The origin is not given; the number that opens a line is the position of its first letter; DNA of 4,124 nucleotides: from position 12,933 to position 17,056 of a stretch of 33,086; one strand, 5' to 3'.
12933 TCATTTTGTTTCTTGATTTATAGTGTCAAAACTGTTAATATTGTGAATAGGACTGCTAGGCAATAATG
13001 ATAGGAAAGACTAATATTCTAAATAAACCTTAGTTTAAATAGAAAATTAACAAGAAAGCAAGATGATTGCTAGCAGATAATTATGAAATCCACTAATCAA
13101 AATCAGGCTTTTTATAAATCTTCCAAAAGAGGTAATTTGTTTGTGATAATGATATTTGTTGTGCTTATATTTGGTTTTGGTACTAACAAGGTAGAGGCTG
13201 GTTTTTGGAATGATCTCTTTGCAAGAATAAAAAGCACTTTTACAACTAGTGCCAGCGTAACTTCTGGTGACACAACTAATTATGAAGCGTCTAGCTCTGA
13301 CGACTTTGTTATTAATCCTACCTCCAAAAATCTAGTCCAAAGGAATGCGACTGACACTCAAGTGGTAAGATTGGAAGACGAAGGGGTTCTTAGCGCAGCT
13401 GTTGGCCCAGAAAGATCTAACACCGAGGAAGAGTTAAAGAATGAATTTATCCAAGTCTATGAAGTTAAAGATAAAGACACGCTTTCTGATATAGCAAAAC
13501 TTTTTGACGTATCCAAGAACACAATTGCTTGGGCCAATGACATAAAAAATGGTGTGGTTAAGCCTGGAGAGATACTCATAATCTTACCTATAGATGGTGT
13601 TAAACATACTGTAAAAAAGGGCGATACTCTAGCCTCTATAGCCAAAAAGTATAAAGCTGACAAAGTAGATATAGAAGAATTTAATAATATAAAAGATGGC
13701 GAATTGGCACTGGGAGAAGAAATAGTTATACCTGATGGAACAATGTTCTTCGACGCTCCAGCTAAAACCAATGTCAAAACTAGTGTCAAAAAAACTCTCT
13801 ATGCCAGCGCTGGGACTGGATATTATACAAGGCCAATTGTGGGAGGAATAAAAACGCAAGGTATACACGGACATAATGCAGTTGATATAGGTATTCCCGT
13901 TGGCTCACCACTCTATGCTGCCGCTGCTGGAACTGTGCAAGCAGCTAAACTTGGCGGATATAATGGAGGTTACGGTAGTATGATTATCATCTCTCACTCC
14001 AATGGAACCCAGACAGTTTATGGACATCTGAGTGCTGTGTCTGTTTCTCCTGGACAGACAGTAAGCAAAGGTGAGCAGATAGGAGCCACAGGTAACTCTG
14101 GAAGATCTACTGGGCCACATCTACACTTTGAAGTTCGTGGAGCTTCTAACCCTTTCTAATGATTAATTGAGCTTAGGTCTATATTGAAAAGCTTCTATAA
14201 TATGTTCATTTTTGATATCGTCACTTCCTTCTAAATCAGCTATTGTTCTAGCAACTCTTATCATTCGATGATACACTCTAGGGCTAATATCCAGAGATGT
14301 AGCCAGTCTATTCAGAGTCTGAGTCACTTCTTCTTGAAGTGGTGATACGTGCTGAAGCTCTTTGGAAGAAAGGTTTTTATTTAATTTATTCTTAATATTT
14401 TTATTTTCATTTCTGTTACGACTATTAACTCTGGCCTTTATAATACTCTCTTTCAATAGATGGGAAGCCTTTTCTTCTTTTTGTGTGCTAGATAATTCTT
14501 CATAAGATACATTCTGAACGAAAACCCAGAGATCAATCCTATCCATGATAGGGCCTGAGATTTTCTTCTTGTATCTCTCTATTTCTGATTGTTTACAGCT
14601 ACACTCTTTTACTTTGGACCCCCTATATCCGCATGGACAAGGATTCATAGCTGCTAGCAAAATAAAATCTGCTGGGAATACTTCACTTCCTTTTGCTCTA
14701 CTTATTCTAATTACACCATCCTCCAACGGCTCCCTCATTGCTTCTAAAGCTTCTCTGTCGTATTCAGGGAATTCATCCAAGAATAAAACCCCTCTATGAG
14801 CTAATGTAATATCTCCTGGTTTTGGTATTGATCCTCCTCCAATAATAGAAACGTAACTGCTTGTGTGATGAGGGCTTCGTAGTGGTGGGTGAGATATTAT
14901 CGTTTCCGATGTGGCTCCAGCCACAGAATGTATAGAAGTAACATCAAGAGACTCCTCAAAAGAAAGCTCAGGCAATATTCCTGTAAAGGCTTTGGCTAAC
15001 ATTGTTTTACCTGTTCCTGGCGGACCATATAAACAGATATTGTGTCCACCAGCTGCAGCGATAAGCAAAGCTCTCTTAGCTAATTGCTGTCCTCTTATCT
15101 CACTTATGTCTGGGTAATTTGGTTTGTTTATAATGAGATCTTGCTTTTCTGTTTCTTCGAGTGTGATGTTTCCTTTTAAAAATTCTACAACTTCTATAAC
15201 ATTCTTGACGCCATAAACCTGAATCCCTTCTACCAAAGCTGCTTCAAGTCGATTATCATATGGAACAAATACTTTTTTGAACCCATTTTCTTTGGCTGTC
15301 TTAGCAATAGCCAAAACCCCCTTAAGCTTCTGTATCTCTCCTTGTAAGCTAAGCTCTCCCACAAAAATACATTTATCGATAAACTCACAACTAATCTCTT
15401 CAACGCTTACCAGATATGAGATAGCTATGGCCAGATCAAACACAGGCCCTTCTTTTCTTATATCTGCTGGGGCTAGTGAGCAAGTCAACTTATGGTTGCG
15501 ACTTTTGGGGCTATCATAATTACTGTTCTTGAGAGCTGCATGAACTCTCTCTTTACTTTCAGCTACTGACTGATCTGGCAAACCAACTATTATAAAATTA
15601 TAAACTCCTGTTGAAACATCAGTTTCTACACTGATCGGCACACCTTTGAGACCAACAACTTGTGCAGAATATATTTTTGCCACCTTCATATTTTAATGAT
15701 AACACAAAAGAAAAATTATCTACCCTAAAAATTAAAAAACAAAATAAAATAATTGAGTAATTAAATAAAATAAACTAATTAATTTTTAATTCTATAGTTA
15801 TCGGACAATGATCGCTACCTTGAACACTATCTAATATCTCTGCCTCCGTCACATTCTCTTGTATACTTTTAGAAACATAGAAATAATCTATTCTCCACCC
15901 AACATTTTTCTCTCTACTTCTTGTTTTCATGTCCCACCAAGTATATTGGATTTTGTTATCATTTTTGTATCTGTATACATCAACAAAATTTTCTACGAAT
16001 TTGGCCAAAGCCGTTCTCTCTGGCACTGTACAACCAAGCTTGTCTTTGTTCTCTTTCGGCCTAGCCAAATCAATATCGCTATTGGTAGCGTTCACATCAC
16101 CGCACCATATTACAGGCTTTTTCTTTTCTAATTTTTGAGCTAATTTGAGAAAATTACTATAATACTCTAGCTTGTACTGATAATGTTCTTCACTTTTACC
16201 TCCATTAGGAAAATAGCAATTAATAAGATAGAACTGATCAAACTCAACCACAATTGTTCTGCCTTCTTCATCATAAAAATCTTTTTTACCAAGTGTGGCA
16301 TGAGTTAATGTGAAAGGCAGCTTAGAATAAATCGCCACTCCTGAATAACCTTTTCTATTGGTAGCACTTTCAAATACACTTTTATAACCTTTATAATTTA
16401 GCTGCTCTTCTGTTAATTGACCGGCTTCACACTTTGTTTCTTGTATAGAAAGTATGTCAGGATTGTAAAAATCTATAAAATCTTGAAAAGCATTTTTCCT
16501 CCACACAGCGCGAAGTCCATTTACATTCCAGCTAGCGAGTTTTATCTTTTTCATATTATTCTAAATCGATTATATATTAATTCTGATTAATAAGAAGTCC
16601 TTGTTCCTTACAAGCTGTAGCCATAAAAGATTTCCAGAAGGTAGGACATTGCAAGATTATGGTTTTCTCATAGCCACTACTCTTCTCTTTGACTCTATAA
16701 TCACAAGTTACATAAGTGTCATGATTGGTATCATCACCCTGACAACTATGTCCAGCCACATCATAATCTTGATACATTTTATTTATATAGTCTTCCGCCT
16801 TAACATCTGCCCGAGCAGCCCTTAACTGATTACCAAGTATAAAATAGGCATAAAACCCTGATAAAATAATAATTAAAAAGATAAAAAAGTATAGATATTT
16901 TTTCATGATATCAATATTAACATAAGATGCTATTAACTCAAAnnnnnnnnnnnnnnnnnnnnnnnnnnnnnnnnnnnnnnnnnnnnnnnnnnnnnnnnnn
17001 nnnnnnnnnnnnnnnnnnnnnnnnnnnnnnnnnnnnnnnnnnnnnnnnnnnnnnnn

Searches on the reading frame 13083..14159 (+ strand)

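Call 9: search_protein_families(library=pfam, proteins=[window:13083-14159:+], max_evalue=0.01)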
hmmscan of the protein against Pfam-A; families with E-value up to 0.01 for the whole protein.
window:13083-14159:+ (358 aa): 6 families
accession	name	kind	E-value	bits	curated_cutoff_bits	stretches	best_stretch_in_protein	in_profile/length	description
PF01551.29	Peptidase_M23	-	1.4e-30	105.8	28.7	1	263-356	2-92/96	Peptidase family M23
PF01476.26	LysM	-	1.7e-19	69.9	20.9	2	175-217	1-43/43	LysM domain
PF23473.1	LysM3_LYK4_5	-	1.3e-08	35.2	29.3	1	126-156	5-35/48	LYK4/5 LysM3 domain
PF23446.1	LysM1_NFP_LYK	-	3.9e-06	28.1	36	0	132-167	16-53/60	NFP/LYK LysM1 domain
PF23462.1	LysM3_NFP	-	0.00018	22.4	28.1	0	179-217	9-47/48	NFP LysM3 domain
PF13533.13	Biotin_lipoyl_2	-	0.0015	18.7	29.8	0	314-330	9-25/32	Biotin-lipoyl like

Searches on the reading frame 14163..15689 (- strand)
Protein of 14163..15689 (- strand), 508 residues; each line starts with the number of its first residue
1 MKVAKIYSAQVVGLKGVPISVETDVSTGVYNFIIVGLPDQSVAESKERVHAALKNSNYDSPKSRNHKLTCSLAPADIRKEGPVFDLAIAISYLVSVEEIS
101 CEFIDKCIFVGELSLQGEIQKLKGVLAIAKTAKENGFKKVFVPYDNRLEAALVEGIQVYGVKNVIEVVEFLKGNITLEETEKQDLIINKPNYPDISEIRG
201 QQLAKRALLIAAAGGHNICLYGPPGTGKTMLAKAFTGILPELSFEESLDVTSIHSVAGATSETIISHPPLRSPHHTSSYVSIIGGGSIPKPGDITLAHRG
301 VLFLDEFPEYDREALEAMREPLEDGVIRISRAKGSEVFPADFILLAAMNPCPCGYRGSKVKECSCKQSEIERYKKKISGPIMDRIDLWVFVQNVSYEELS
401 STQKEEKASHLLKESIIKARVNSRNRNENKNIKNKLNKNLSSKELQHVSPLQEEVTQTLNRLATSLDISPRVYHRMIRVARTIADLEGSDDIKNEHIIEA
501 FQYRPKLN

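Call 9: search_protein_families(library=pfam, proteins=[window:14163-15689:-], max_evalue=0.01)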
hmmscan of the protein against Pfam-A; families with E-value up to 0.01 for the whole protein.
window:14163-15689:- (508 aa): 13 families
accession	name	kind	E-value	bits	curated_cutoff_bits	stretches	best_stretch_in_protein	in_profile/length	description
PF01078.27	Mg_chelatase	-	3.7e-88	294.8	20.3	1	194-398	1-206/207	Magnesium chelatase, subunit ChlI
PF13541.12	ChlI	-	3.3e-38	130.7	27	1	21-146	1-121/121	Subunit ChlI of Mg-chelatase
PF13335.12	Mg_chelatase_C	-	7.3e-23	81.4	26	1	408-504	3-94/94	Magnesium chelatase, subunit ChlI C-terminal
PF00493.29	MCM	-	9e-11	41.8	23.3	1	290-396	113-209/224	MCM P-loop domain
PF07728.20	AAA_5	-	2.3e-09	37.8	22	1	217-359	1-130/139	AAA domain (dynein-related subfamily)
PF00004.35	AAA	-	1.3e-05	26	21.2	1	218-239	1-22/131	ATPase family associated with various cellular activities (AAA)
PF13479.12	AAA_24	-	0.00022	21.6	27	1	217-254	4-40/195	AAA domain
PF13191.12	AAA_16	-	0.00051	21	32.6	1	201-236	7-45/167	AAA ATPase domain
PF05362.19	Lon_C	-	0.00069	19.7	21.1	1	41-168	69-199/205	Lon protease (S16) C-terminal proteolytic domain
PF00158.32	Sigma54_activat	-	0.00073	19.7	20.2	1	211-348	18-141/168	Sigma-54 interaction domain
PF13401.12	AAA_22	-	0.00082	20.1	27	1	217-241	7-31/130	AAA domain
PF17863.7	AAA_lid_2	-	0.0012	18.9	22.7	1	457-502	2-47/74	AAA lid domain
PF05496.18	RuvB_N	-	0.0023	18.1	27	0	217-234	35-52/159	Holliday junction DNA helicase RuvB P-loop domain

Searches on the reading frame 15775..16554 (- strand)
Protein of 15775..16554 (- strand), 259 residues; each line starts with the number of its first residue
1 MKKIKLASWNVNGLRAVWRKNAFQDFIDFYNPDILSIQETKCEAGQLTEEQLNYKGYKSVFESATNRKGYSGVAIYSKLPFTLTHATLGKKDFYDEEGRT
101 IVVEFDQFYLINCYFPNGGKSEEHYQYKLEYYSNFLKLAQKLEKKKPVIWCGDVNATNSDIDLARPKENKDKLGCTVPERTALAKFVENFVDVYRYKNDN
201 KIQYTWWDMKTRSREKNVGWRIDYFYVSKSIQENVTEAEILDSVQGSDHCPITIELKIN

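Call 9: search_protein_families(library=pfam, proteins=[window:15775-16554:-], max_evalue=0.01)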
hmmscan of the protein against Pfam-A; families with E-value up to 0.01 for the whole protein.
window:15775-16554:- (259 aa): 2 families
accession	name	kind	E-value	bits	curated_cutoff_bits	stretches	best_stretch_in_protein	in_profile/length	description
PF03372.29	Exo_endo_phos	-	3.6e-29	102.5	24.5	1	7-249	1-225/225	Endonuclease/Exonuclease/phosphatase family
PF14529.12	Exo_endo_phos_2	-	0.00015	22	27.4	1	109-252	2-116/117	Endonuclease-reverse transcriptase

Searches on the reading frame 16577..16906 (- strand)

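Call 56: search_protein_families(library=pfam, proteins=[window:16577-16906:-], max_evalue=0.01)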
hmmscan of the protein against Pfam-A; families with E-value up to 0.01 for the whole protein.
window:16577-16906:- (109 aa): 1 family
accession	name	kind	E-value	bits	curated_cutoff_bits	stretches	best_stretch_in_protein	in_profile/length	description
PF25425.1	YfjL_N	-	0.0034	18.1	27.8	1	1-50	1-51/97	YfjL-like, N-terminal domain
